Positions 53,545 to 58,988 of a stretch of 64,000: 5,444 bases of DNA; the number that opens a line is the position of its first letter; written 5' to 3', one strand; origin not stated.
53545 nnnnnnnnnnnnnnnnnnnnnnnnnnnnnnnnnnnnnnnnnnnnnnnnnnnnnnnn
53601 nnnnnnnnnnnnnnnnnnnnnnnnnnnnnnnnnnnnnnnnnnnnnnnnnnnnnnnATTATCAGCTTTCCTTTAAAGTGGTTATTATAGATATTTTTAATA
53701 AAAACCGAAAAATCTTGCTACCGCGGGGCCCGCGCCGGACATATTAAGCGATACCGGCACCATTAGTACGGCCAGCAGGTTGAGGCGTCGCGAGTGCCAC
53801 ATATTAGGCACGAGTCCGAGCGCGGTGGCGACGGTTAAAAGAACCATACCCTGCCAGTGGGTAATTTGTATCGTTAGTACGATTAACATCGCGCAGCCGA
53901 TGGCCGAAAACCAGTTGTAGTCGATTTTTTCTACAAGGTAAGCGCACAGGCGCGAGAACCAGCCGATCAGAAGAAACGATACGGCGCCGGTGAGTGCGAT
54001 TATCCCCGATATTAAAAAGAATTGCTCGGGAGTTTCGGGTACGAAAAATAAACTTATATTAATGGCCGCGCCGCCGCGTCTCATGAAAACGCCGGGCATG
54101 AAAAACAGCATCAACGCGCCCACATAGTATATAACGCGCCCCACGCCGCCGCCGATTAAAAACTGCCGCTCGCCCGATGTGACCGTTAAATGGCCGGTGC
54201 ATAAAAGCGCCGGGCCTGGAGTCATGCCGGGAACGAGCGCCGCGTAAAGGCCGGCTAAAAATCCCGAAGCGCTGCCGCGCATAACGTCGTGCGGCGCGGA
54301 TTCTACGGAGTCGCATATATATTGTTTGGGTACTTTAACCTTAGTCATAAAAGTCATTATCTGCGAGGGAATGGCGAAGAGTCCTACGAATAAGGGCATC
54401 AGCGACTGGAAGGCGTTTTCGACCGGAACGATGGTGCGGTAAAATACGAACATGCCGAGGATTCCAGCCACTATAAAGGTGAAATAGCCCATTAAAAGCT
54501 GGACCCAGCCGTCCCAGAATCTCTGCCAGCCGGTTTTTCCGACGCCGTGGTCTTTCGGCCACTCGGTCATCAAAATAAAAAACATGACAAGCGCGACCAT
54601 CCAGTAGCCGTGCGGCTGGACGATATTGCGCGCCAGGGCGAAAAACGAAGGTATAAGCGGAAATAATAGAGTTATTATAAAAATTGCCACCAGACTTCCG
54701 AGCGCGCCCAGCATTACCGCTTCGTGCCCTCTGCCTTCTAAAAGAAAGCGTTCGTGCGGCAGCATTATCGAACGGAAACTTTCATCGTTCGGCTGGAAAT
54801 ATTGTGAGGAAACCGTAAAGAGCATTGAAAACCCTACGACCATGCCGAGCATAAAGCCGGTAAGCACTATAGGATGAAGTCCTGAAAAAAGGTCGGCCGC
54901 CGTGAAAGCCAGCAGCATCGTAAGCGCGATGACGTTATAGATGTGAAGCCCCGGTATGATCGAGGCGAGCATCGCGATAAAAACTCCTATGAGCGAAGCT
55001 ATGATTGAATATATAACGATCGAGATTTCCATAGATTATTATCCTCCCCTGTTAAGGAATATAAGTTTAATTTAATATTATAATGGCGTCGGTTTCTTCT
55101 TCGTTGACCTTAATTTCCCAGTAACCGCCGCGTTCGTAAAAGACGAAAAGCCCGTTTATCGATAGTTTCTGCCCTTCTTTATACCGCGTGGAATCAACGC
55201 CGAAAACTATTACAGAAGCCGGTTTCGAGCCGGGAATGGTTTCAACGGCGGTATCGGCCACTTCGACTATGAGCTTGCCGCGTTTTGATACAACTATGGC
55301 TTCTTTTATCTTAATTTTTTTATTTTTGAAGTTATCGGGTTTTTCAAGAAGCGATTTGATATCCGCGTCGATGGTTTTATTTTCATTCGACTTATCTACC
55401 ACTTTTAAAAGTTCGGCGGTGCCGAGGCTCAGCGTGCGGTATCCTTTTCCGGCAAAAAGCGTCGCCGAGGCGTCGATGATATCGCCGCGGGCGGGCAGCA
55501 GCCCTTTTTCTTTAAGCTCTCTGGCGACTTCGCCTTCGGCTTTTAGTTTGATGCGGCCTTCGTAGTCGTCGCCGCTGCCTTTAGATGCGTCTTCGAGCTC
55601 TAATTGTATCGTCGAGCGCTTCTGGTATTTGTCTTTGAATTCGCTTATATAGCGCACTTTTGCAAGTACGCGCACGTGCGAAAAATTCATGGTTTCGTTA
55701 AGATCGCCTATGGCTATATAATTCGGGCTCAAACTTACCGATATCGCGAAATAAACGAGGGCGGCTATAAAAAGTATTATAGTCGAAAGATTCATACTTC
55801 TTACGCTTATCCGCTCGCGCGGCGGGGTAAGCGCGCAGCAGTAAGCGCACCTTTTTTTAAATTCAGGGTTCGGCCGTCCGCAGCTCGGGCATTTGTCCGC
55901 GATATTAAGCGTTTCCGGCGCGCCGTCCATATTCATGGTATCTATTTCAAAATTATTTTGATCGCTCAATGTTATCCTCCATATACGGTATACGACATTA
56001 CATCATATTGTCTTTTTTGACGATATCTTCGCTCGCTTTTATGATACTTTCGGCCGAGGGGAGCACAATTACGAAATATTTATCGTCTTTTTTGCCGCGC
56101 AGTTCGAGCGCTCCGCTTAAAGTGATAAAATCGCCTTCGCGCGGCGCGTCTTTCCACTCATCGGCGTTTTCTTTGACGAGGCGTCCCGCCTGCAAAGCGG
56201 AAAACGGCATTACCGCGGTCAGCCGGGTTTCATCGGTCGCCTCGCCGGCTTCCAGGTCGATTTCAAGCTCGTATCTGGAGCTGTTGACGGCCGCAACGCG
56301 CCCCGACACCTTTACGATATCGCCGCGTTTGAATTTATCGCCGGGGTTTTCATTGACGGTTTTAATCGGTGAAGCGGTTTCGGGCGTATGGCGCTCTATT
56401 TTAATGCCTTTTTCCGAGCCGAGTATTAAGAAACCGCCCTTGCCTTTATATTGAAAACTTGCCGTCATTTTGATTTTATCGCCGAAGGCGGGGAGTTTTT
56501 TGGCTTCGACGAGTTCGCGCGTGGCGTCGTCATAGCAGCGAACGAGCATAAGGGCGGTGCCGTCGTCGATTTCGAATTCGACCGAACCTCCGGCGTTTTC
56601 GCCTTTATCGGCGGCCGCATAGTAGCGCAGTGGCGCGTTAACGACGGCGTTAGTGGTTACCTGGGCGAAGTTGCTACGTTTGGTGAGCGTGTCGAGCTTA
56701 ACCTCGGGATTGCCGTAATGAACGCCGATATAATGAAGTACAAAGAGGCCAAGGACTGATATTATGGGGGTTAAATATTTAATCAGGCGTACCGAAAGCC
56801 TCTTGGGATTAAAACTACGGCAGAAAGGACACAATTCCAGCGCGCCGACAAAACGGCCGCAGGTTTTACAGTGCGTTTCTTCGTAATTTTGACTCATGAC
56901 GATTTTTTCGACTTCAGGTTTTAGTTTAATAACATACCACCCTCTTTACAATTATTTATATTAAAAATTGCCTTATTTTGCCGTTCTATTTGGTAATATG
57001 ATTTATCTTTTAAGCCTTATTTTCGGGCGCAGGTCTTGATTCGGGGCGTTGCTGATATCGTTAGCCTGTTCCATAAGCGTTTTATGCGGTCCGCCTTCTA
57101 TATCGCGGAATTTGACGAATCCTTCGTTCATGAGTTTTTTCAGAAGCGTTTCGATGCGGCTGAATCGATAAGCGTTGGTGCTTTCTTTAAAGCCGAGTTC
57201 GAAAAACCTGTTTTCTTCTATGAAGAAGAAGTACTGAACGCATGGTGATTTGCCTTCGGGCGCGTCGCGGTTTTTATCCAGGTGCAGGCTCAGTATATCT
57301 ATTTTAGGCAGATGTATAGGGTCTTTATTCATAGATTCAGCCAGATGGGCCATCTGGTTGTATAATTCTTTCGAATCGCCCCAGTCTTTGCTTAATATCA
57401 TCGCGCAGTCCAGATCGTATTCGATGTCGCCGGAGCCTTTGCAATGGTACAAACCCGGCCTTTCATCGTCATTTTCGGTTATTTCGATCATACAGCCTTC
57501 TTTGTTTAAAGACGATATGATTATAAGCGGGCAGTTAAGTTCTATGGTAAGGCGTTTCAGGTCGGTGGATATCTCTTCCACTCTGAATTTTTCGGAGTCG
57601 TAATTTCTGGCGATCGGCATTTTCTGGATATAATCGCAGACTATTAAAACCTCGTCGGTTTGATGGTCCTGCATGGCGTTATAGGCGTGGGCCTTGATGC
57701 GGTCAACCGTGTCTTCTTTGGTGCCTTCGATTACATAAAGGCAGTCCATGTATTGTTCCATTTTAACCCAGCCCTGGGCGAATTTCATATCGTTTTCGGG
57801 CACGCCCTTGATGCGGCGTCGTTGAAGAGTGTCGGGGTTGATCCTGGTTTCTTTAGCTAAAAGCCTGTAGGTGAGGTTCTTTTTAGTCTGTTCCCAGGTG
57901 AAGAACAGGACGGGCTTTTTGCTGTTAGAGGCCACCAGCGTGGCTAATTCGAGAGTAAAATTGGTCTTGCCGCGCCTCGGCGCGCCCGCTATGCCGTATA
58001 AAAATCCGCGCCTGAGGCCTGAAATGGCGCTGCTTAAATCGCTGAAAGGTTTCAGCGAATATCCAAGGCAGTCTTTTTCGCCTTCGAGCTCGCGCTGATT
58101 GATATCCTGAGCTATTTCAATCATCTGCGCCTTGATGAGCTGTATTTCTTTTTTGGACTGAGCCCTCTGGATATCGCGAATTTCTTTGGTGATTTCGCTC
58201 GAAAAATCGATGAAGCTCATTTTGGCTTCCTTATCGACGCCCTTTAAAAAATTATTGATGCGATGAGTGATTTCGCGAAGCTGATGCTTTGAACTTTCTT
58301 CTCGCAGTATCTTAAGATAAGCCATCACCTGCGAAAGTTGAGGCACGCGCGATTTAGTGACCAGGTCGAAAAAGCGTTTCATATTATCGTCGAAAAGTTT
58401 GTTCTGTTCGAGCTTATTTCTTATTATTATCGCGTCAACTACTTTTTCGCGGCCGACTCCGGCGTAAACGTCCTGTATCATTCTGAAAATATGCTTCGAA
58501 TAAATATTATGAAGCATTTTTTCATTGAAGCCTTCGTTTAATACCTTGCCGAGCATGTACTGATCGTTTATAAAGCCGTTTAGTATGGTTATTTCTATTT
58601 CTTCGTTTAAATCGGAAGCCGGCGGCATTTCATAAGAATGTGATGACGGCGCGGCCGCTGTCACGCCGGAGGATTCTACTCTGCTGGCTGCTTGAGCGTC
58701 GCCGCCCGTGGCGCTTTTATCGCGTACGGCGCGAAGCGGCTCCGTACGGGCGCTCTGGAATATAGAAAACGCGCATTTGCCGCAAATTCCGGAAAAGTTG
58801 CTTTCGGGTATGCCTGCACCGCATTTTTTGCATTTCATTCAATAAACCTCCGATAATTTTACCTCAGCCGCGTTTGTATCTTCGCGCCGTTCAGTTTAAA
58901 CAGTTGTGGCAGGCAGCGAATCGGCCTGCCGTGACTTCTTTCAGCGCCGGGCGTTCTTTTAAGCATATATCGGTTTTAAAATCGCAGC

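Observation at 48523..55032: selB embedded between CcdA-like/TctA-like membrane genes and a B12-radical-SAM (DUF4080-type) + ferredoxin pair; no selA, selD or tRNA-Sec in the window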

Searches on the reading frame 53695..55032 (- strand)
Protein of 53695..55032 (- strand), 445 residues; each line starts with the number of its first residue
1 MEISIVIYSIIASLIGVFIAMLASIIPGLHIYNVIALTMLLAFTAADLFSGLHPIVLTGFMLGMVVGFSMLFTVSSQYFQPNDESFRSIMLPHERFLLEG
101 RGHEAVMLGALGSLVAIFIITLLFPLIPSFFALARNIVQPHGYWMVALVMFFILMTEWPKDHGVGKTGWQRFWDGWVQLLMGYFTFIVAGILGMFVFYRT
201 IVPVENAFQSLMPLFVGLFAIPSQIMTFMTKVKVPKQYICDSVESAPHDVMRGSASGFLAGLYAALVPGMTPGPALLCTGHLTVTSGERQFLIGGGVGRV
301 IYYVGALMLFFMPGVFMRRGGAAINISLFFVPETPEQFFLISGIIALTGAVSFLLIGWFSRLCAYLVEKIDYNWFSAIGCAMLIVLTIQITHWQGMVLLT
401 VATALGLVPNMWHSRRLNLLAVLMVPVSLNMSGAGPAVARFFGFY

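Call 4: search_protein_families(library=pfam, proteins=[window:53695-55032:-])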
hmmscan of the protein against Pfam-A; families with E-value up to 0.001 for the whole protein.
window:53695-55032:- (445 aa): 1 family
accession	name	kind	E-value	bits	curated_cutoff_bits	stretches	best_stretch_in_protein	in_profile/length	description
PF01970.21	TctA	-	4.8e-24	85.2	28.9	1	11-419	2-421/423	Tripartite tricarboxylate transporter TctA family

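Call 5: search_protein_families(library=ncbifam, proteins=[window:53695-55032:-])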
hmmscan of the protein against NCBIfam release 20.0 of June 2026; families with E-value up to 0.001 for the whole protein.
window:53695-55032:- (445 aa): 0 families

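Call 75: find_homologous_proteins(query=window:53698-55032:-, max_evalue=0.00001)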
Query window:53698-55032:- (445 aa): 148 proteins with E <= 0.00001 among 8000 candidates; the best 120 are listed.
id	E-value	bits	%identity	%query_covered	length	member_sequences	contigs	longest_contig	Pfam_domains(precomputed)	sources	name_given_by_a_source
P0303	1.0e-272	923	93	100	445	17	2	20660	PF01970.22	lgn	-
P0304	3.6e-244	829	81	100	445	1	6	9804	PF01970.22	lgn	-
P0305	6.2e-242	821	80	100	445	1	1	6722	PF01970.22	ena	-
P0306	2.5e-237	806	80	100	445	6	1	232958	PF01970.22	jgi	-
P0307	5.4e-232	789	80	100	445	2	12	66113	PF01970.22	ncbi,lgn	ncbi:MAG: tripartite tricarboxylate transporter permease [Candidatus Wallbacteria bacterium]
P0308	2.1e-193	661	67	100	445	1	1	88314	PF01970.22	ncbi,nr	ncbi:MAG: tripartite tricarboxylate transporter permease [Candidatus Wallbacteria bacterium]|nr:trip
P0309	3.9e-192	657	66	100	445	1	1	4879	PF01970.22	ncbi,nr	ncbi:MAG: tripartite tricarboxylate transporter permease [Candidatus Wallbacteria bacterium]|nr:trip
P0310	7.5e-180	617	63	100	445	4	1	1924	PF01970.22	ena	-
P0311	1.3e-178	613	62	100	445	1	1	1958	PF01970.22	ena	-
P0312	7.1e-177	607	61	100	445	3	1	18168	PF01970.22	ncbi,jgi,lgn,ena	-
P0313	3.5e-176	605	61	100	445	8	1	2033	PF01970.22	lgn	-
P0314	8.2e-176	603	61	100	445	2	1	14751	PF01970.22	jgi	jgi:putative membrane protein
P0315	2.5e-175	602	60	100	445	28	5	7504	PF01970.22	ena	-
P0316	3.0e-175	602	61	100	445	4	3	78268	PF01970.22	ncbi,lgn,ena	-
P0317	3.9e-175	601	63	98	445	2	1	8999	PF01970.22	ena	-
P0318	6.4e-174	597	59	100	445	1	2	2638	PF01970.22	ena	-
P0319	1.2e-173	596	59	100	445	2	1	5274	PF01970.22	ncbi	ncbi:MAG: tripartite tricarboxylate transporter permease [Lentisphaerota bacterium]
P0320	3.0e-173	595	59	100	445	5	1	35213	PF01970.22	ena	-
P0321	3.1e-173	595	61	100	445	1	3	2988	PF01970.22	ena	-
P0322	4.7e-173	594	61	94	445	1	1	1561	PF01970.22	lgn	-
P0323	1.4e-172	593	61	100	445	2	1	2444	PF01970.22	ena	-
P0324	4.5e-172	591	60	100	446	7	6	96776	PF01970.22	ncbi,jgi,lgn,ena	-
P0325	8.7e-172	590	59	100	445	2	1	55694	PF01970.22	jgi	jgi:putative membrane protein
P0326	3.9e-170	585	59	100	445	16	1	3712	PF01970.22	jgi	jgi:putative membrane protein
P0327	6.8e-170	584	59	100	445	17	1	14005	PF01970.22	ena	-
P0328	1.2e-169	583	59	100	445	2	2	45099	PF01970.22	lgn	-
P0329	1.7e-169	583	58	100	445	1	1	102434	PF01970.22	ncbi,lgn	-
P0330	5.0e-168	578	57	100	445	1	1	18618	PF01970.22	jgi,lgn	-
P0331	9.5e-168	577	59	100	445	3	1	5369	PF01970.22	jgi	jgi:putative membrane protein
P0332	1.8e-167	576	58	100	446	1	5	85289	PF01970.22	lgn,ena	-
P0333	3.4e-167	575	59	100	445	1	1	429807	PF01970.22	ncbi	-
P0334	3.5e-167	575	58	100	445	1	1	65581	PF01970.22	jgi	jgi:putative membrane protein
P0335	4.5e-167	575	58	94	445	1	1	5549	PF01970.22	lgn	-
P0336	2.1e-166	572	58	100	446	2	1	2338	PF01970.22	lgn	-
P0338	2.7e-166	572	58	98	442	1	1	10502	PF01970.22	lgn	-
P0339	4.6e-166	571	57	100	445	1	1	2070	PF01970.22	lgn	-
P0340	1.2e-165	570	59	100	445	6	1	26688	PF01970.22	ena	-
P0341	1.9e-165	569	59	100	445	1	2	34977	PF01970.22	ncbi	-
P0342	2.4e-165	569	57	100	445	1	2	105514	PF01970.22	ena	-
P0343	4.0e-165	568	58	97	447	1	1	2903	PF01970.22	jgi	jgi:putative membrane protein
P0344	1.8e-164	566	57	99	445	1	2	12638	PF01970.22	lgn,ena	-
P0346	3.0e-164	565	57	98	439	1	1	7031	PF01970.22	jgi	jgi:putative membrane protein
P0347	3.7e-164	565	56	100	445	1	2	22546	PF01970.22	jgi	-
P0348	4.3e-164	565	59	97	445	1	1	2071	PF01970.22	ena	-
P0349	4.4e-164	565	57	100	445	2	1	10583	PF01970.22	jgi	jgi:putative membrane protein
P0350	5.2e-164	565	57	100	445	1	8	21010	PF01970.22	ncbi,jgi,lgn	jgi:putative membrane protein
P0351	2.6e-163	562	57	100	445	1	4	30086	PF01970.22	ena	-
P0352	3.4e-163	562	57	100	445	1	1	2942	PF01970.22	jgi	-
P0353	4.1e-163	562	57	100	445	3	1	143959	PF01970.22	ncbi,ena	-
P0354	1.1e-162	560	57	100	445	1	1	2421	PF01970.22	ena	-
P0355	1.2e-161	557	57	95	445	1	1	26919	PF01970.22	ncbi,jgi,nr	ncbi:MAG: hypothetical protein FJ109_03680 [Deltaproteobacteria bacterium]|nr:hypothetical protein [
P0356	9.9e-161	554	57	100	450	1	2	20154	PF01970.22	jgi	jgi:putative membrane protein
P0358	1.5e-158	546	55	95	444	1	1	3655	PF01970.22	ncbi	ncbi:MAG: tripartite tricarboxylate transporter permease [Candidatus Thermoplasmatota archaeon]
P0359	5.8e-154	531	61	86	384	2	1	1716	PF01970.22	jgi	-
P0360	3.1e-152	526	55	100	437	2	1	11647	PF01970.22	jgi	jgi:putative membrane protein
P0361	8.9e-150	518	58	89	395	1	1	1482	PF01970.22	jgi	jgi:putative membrane protein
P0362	1.2e-121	425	46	94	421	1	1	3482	PF01970.22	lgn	-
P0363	1.9e-118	414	46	96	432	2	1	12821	PF01970.22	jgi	jgi:putative membrane protein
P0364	1.6e-109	385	42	100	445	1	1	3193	PF01970.22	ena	-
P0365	5.1e-106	373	41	100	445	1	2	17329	PF01970.22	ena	-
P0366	5.8e-106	373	63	59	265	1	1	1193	PF01970.22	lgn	-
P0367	5.0e-103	364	47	62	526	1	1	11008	PF01970.22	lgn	-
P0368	2.6e-101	358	43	62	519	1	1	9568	PF01970.22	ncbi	-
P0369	8.1e-100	353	44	62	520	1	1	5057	PF01970.22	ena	-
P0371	2.3e-99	352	40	98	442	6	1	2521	PF01970.22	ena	-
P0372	3.9e-99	351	40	99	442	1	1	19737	PF01970.22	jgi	-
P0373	4.4e-99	351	41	98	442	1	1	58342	PF01970.22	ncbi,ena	-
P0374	4.5e-99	351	41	98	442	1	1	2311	PF01970.22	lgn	-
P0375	4.7e-99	350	40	99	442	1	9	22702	PF01970.22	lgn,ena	-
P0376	6.3e-99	350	40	99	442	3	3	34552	PF01970.22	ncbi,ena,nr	ncbi:MAG: tripartite tricarboxylate transporter permease [Kiritimatiellales bacterium]|nr:tripartite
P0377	7.5e-99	350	41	97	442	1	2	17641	PF01970.22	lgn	-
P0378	7.0e-98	347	39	99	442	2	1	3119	PF01970.22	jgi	-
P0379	7.6e-98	346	41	98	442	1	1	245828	PF01970.22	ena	-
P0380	1.3e-97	346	40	99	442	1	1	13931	PF01970.22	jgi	-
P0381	1.3e-97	346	42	98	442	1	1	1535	PF01970.22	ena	-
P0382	1.6e-97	345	40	99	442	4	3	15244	PF01970.22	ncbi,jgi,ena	-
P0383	1.8e-97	345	39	99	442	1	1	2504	PF01970.22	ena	-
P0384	2.1e-97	345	41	99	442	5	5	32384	PF01970.22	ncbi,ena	ncbi:MAG: tripartite tricarboxylate transporter permease [Kiritimatiellales bacterium]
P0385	2.4e-97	345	40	97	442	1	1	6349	PF01970.22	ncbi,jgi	ncbi:MAG: tripartite tricarboxylate transporter permease [Kiritimatiellales bacterium]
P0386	2.8e-97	345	40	98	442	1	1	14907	PF01970.22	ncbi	-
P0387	3.7e-97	344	41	98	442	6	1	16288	PF01970.22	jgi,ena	-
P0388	5.6e-97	344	40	97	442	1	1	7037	PF01970.22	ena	-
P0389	1.2e-96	343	39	99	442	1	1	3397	PF01970.22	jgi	jgi:putative membrane protein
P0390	2.5e-96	341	38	98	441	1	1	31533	PF01970.22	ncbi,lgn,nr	ncbi:MAG: tripartite tricarboxylate transporter permease [Kiritimatiellales bacterium]|nr:tripartite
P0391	4.8e-96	341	41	98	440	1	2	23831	PF01970.22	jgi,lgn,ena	-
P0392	4.8e-96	341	40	99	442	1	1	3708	PF01970.22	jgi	jgi:putative membrane protein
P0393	6.1e-96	340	40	97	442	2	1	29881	PF01970.22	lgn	-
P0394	6.6e-96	340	40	99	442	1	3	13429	PF01970.22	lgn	-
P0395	6.6e-96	340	39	99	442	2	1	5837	PF01970.22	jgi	-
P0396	9.1e-96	340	39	99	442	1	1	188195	PF01970.22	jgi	jgi:putative membrane protein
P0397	2.2e-95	338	43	62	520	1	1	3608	PF01970.22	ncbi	-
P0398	2.4e-95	338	40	99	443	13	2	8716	PF01970.22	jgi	jgi:putative membrane protein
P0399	6.7e-95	337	40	97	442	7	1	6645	PF01970.22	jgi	jgi:putative membrane protein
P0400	7.4e-95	337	40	98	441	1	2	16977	PF01970.22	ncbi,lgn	-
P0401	1.1e-94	336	39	99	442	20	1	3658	PF01970.22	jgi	-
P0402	1.3e-94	336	39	98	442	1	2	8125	PF01970.22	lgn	-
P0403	1.5e-94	336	40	97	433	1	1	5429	PF01970.22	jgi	jgi:putative membrane protein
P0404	3.5e-94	334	39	99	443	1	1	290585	PF01970.22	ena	-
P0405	1.2e-93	333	39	98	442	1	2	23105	PF01970.22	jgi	-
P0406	1.2e-93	333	39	97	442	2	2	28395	PF01970.22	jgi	jgi:putative membrane protein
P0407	2.5e-93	332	40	98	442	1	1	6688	PF01970.22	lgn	-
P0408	2.6e-93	332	41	97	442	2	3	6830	PF01970.22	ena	-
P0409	6.4e-93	330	41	99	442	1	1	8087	PF01970.22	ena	-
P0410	8.8e-93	330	39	98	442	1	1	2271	PF01970.22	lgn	-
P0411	1.1e-92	329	40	99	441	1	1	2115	PF01970.22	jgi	-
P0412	2.3e-92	328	39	97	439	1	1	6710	PF01970.22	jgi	jgi:putative membrane protein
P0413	6.8e-92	327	39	96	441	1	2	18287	PF01970.22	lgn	-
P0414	6.0e-91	324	39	97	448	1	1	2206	PF01970.22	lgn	-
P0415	7.2e-91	323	39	98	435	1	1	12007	PF01970.22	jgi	jgi:putative membrane protein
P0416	1.0e-90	323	39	99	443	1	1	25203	PF01970.22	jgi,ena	-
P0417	5.7e-90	321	38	98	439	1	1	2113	PF01970.22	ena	-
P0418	2.7e-89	318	38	95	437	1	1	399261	PF01970.22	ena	-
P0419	1.3e-88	316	37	99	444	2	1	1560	PF01970.22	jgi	-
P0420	2.0e-87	312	39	97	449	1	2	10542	PF01970.22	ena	-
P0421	2.6e-87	312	39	97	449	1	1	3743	PF01970.22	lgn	-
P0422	2.8e-87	312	37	100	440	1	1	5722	PF01970.22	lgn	-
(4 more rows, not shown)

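Call 90: search_protein_families(library=ncbifam, proteins=[window:53698-55032:-], max_evalue=1)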
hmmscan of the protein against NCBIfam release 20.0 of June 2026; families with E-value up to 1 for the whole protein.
window:53698-55032:- (445 aa): 0 families

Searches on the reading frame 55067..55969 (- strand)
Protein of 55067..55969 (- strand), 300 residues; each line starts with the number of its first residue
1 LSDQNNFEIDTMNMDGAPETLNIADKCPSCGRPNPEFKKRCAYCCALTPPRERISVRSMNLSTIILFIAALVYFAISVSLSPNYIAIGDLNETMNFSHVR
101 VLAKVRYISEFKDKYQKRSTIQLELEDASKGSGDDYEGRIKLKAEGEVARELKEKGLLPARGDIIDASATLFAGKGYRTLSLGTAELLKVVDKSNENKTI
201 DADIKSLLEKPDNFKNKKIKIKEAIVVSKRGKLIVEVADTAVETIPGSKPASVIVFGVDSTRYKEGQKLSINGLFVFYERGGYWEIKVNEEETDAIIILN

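Call 4: search_protein_families(library=pfam, proteins=[window:55067-55969:-])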
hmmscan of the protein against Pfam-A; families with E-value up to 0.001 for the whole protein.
window:55067-55969:- (300 aa): 0 families

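Call 5: search_protein_families(library=ncbifam, proteins=[window:55067-55969:-])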
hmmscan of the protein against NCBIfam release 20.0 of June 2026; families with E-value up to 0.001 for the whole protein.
window:55067-55969:- (300 aa): 0 families

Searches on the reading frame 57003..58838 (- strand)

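Call 4: search_protein_families(library=pfam, proteins=[window:57003-58838:-])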
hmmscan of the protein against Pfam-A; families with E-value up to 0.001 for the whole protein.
window:57003-58838:- (611 aa): 2 families
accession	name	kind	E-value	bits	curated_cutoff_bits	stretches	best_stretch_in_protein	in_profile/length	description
PF03796.21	DnaB_C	-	8.1e-37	127.4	27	1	265-529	6-240/255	DnaB-like helicase C terminal domain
PF13481.12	AAA_25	-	5.7e-06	26.5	27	1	264-447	18-193/195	AAA domain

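Call 5: search_protein_families(library=ncbifam, proteins=[window:57003-58838:-])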
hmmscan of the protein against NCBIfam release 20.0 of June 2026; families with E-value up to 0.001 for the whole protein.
window:57003-58838:- (611 aa): 16 families
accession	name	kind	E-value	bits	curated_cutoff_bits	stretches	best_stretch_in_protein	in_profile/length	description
TIGR00665.1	DnaB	equivalog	5.9e-48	163.8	385.25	1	78-545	5-430/435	replicative DNA helicase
TIGR03600.1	phage_DnaB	exception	1e-43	149.9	498.65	1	80-533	3-419/421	phage replicative helicase, DnaB family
NF004384.0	PRK05748.1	equivalog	4.3e-38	131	525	1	80-549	15-443/452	replicative DNA helicase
NF006306.0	PRK08506.1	equivalog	3.1e-37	128.3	596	1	79-485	7-387/472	replicative DNA helicase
NF005852.0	PRK07773.1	equivalog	9.2e-35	120.2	780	1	58-472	10-399/886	replicative DNA helicase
NF006443.0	PRK08760.1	equivalog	6e-29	100.7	741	1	70-486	31-425/476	replicative DNA helicase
NF040583.1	dnaB_SPI-7_type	exception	7.9e-29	101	655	1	79-485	5-392/434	SPI-7-type island replicative DNA helicase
NF004109.0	PRK05595.1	equivalog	1.8e-27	96.1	737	1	80-491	13-402/444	replicative DNA helicase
NF006606.0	PRK09165.1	equivalog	3.8e-25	88.4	540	1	77-485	23-428/497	replicative DNA helicase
NF005424.0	PRK07004.1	equivalog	8.2e-25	87.2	834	1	70-485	13-409/460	replicative DNA helicase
NF005369.0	PRK06904.1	equivalog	2e-23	82.9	809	1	100-485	45-421/474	replicative DNA helicase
NF005945.0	PRK08006.1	equivalog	5.8e-23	81.4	898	1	71-485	26-421/471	replicative DNA helicase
NF006458.0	PRK08840.1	equivalog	7.6e-23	80.9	884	1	80-485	25-414/464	replicative DNA helicase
NF005240.0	PRK06749.1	subfamily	2.2e-17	63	686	1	104-496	28-397/428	replicative DNA helicase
NF004967.0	PRK06321.1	equivalog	2.5e-17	62.9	751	1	241-484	189-423/472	replicative DNA helicase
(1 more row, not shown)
